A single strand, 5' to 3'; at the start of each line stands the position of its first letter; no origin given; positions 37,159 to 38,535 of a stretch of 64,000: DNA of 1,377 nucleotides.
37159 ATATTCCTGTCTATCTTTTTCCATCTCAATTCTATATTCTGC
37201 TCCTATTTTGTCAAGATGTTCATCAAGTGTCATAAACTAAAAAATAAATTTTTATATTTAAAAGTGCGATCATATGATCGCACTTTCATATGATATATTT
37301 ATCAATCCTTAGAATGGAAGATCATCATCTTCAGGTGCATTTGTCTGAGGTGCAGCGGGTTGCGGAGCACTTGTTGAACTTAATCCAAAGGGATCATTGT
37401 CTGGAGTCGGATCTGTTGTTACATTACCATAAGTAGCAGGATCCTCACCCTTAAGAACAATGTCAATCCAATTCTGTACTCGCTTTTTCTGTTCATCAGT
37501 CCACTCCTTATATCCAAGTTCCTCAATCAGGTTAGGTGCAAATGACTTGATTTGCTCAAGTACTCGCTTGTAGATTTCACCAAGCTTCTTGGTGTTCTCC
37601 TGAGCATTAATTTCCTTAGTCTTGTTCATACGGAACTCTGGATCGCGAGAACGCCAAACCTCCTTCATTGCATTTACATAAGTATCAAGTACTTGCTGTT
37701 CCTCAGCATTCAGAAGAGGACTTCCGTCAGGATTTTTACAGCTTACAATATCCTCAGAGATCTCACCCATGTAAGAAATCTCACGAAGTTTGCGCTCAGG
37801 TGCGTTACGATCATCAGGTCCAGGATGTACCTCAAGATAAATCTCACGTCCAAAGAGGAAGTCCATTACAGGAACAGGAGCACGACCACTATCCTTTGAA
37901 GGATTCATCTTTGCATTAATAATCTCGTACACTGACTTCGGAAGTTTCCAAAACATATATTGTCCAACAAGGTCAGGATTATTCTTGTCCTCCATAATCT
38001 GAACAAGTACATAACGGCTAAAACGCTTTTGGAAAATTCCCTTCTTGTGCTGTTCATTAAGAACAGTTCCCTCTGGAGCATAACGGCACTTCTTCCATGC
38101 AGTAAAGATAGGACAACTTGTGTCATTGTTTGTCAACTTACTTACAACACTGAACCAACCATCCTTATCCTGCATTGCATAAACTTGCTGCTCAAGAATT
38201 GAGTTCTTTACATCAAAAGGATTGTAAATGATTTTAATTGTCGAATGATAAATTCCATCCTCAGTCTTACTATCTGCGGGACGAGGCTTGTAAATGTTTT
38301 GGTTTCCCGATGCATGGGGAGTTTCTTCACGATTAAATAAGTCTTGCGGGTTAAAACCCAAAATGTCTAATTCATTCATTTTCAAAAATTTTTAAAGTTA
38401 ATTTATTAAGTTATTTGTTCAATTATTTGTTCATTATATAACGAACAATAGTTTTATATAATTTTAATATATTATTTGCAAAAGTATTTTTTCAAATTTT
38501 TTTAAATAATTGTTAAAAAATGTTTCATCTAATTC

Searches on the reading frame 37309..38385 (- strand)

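Call 19: search_protein_families(library=pfam, proteins=[window:37309-38385:-], max_evalue=0.01)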
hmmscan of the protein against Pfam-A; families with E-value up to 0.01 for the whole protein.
window:37309-38385:- (358 aa): 1 family
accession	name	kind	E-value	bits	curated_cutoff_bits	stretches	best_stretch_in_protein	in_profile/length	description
PF08804.16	gp32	-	1.6e-05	25.5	26.8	1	71-215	27-184/208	gp32 DNA binding protein like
